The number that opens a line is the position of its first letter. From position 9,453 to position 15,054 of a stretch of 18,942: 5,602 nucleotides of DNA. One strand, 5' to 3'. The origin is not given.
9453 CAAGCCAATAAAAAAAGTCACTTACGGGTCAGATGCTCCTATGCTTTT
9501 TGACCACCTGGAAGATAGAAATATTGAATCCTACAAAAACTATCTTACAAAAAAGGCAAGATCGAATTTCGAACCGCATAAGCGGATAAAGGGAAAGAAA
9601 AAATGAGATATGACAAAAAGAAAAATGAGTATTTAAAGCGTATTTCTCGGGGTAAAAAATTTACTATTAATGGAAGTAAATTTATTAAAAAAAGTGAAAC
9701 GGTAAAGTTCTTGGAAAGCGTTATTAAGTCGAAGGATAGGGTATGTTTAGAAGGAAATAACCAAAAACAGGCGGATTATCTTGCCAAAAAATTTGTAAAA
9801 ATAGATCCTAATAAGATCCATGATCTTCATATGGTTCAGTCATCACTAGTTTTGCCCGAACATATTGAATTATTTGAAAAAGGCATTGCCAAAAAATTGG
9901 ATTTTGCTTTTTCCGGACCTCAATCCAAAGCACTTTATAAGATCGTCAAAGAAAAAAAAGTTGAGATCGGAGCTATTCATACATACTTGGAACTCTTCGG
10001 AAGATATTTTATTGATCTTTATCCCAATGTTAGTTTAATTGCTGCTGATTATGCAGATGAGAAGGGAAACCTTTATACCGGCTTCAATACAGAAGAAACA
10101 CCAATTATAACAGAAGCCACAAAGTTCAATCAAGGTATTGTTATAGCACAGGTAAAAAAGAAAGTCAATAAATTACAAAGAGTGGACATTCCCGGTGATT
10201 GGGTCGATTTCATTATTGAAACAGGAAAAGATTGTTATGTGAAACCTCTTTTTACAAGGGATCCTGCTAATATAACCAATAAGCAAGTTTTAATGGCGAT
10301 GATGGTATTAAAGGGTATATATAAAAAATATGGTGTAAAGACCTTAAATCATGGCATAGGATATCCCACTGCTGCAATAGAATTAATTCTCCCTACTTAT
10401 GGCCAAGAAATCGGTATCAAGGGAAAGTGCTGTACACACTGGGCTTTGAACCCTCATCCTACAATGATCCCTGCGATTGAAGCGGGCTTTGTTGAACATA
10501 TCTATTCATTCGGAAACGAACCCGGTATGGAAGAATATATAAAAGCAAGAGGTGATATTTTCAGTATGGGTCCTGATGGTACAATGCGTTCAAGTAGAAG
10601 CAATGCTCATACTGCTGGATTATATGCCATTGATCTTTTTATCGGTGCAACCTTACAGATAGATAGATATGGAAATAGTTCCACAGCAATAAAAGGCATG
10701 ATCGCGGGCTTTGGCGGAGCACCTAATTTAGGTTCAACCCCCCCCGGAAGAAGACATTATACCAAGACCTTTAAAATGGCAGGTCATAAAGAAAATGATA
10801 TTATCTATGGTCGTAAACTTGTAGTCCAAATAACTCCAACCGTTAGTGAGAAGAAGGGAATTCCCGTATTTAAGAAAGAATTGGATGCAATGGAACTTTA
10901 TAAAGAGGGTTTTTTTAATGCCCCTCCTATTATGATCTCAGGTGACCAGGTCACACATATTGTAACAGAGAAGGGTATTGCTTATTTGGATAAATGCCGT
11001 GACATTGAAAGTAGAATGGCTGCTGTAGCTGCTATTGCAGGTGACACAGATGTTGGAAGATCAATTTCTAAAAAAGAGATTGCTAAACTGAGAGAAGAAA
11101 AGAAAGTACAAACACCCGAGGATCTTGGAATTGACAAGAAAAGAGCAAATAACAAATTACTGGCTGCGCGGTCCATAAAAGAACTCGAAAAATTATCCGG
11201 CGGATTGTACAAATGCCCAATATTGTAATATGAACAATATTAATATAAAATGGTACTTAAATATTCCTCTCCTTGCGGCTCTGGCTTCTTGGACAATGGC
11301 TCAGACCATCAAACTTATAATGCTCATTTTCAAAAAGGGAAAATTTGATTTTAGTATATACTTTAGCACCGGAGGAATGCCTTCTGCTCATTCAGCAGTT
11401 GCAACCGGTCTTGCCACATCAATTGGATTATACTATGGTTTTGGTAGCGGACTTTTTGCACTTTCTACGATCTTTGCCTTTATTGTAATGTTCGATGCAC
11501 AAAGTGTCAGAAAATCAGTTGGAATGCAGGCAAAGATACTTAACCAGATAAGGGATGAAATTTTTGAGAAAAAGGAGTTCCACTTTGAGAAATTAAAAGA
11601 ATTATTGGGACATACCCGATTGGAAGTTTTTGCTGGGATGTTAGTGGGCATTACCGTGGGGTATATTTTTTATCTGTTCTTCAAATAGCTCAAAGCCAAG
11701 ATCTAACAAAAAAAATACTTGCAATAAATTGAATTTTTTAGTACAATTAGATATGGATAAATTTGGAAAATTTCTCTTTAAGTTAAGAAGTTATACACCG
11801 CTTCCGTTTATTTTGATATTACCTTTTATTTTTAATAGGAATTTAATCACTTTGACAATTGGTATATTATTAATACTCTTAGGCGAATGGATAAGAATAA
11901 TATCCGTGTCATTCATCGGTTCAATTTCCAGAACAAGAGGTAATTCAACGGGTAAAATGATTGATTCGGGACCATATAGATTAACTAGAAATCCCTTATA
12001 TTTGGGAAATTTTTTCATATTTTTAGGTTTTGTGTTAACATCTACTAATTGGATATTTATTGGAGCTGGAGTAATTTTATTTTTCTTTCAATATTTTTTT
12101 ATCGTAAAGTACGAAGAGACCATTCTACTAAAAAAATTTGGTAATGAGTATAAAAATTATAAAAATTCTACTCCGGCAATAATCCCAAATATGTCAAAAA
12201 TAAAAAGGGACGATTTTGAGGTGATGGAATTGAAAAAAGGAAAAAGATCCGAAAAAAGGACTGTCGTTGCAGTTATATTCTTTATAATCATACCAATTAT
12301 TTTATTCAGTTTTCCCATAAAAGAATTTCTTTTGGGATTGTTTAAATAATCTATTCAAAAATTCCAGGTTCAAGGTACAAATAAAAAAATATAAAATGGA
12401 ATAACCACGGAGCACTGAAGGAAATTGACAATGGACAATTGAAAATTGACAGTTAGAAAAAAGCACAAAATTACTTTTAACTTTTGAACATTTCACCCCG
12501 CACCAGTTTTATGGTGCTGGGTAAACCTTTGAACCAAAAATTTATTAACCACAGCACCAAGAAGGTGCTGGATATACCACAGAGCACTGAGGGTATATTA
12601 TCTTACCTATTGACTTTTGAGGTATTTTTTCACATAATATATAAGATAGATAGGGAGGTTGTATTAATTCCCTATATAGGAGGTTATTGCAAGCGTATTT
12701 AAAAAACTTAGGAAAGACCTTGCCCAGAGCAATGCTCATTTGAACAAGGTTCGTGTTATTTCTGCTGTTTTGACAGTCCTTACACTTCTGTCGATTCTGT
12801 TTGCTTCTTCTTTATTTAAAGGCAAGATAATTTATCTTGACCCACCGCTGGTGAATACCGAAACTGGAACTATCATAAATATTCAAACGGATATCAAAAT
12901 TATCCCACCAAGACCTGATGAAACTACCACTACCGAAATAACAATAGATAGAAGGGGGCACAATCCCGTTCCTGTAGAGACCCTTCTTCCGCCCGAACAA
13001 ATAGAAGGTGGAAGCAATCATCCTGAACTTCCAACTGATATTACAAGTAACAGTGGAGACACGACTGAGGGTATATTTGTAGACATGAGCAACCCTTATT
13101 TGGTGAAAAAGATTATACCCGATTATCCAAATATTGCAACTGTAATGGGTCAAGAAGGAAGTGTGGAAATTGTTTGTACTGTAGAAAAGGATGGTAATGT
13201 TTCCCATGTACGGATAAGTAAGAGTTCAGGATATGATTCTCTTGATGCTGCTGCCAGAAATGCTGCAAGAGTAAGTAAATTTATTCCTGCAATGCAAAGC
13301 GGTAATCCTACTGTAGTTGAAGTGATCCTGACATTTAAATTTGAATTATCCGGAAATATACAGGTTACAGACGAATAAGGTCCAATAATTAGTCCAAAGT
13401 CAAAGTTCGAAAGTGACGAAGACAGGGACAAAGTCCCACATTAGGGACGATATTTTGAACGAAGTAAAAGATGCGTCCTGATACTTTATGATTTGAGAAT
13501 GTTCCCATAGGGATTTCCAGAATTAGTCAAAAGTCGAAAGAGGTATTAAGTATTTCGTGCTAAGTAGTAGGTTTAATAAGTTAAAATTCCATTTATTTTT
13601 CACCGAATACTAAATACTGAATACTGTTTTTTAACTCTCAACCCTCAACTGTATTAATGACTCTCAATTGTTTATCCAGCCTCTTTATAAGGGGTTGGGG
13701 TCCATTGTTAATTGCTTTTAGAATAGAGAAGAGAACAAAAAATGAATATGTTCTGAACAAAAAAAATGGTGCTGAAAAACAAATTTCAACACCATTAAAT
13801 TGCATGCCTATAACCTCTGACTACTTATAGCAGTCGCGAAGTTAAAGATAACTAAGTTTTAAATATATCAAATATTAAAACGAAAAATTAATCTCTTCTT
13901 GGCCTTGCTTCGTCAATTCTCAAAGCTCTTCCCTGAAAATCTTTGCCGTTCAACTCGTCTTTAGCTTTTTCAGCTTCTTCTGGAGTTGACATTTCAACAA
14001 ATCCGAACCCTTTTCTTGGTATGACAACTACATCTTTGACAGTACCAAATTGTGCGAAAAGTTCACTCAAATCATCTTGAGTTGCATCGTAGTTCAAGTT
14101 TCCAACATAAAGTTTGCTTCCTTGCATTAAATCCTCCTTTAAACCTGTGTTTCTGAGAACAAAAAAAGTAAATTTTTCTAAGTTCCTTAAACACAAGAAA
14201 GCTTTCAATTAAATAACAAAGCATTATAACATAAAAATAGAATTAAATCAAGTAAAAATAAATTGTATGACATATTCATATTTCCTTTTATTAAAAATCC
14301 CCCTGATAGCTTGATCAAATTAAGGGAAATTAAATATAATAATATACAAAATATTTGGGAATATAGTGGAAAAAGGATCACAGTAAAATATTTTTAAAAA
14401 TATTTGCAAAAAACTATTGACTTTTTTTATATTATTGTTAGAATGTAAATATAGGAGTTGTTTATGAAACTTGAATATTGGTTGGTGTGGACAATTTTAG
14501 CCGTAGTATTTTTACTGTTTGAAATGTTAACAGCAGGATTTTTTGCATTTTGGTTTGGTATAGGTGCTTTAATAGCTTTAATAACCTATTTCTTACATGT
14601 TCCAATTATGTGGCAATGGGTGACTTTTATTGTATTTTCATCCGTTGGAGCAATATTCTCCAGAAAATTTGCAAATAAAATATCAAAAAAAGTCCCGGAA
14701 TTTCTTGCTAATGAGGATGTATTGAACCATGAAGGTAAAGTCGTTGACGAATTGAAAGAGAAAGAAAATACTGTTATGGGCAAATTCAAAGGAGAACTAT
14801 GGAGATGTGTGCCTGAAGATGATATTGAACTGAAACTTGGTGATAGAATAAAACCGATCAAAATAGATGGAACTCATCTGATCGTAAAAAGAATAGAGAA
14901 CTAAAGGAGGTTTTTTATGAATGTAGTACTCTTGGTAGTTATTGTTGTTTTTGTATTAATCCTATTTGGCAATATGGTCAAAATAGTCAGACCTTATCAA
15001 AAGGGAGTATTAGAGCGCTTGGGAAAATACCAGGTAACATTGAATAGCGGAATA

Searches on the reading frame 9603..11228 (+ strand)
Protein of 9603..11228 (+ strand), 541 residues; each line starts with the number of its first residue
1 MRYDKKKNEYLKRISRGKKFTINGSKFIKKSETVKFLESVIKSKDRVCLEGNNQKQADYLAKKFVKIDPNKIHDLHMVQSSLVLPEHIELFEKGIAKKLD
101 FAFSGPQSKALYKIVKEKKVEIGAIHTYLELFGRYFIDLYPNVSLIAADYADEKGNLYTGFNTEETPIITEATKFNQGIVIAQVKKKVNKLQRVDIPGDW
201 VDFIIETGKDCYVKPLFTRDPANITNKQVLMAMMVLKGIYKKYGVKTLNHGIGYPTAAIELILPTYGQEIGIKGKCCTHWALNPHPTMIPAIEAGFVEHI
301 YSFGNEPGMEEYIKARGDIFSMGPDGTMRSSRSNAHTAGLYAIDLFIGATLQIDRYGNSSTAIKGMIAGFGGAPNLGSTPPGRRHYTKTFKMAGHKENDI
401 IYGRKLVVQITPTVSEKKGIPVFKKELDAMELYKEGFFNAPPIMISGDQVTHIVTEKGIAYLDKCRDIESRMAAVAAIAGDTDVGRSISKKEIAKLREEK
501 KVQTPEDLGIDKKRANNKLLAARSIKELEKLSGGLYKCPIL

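Call 6: search_protein_families(library=pfam, proteins=[window:9603-11228:+])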
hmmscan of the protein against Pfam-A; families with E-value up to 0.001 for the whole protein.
window:9603-11228:+ (541 aa): 1 family
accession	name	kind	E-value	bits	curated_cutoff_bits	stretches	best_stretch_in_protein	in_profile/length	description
PF16957.11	Mal_decarbox_Al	-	2.8e-238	792.1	25.4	1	3-539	2-540/546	Malonate decarboxylase, alpha subunit, transporter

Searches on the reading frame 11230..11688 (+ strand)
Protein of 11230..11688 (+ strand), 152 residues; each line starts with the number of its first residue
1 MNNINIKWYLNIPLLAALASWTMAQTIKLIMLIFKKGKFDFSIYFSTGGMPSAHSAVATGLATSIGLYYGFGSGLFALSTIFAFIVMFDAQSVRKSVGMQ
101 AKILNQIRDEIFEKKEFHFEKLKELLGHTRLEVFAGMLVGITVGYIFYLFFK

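Call 85: search_protein_families(library=pfam, proteins=[window:11230-11688:+], max_evalue=0.001)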
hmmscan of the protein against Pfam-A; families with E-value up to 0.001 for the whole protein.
window:11230-11688:+ (152 aa): 1 family
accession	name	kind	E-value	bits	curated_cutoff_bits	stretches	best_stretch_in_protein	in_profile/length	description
PF02681.20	DUF212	-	4.9e-46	156.5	26.5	1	11-143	3-126/126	Divergent PAP2 family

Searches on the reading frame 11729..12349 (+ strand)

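Call 85: search_protein_families(library=pfam, proteins=[window:11729-12349:+], max_evalue=0.001)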
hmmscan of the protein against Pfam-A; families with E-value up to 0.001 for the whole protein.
window:11729-12349:+ (206 aa): 3 families
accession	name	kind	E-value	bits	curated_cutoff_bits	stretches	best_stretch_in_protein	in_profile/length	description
PF04191.18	PEMT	-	1.6e-14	54.7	25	1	41-139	2-104/105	Phospholipid methyltransferase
PF06966.17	DUF1295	-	6.7e-08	32.7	20.4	1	68-148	146-235/235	Protein of unknown function (DUF1295)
PF04140.19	ICMT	-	4.2e-05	24.3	24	1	47-133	3-93/95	Isoprenylcysteine carboxyl methyltransferase (ICMT) family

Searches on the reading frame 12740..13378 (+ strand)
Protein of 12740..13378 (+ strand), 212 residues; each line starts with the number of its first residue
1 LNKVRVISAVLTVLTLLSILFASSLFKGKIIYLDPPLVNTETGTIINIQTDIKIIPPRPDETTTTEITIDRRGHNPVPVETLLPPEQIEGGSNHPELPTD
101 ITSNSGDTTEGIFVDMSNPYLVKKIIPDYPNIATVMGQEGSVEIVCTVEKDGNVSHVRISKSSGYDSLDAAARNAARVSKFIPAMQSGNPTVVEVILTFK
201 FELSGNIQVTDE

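Call 85: search_protein_families(library=pfam, proteins=[window:12740-13378:+], max_evalue=0.001)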
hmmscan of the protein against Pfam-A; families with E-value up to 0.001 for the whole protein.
window:12740-13378:+ (212 aa): 2 families
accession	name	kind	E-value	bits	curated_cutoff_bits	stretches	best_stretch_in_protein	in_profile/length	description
PF03544.19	TonB_C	-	2.6e-20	73.1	24.6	1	127-203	3-79/79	Gram-negative bacterial TonB protein C-terminal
PF13103.11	TonB_2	-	1.9e-06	28.3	22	1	137-199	23-85/85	TonB C terminal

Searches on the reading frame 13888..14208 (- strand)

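Call 85: search_protein_families(library=pfam, proteins=[window:13888-14208:-], max_evalue=0.001)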
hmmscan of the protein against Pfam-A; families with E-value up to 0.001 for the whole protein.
window:13888-14208:- (106 aa): 3 families
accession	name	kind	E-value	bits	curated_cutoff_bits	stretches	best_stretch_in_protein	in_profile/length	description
PF00076.28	RRM_1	-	2.9e-23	82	20.7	1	33-97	1-70/70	RNA recognition motif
PF13893.12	RRM_5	-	4.6e-06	26.8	27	1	28-98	24-96/125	RNA recognition motif. (a.k.a. RRM, RBD, or RNP domain)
PF16842.11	RRM_occluded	-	1.3e-05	25.4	30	1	37-98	8-70/79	Occluded RNA-recognition motif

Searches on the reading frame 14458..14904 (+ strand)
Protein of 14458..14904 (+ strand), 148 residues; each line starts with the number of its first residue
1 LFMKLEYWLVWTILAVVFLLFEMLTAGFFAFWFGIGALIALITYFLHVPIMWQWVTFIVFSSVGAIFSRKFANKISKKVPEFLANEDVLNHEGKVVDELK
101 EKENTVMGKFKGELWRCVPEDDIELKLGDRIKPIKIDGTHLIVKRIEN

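Call 85: search_protein_families(library=pfam, proteins=[window:14458-14904:+], max_evalue=0.001)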
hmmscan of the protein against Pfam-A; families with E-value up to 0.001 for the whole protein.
window:14458-14904:+ (148 aa): 1 family
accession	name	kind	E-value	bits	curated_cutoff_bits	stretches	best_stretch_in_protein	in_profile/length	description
PF01957.25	NfeD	-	3.1e-06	27.7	29.1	1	88-145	4-57/57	NfeD-like C-terminal, partner-binding domain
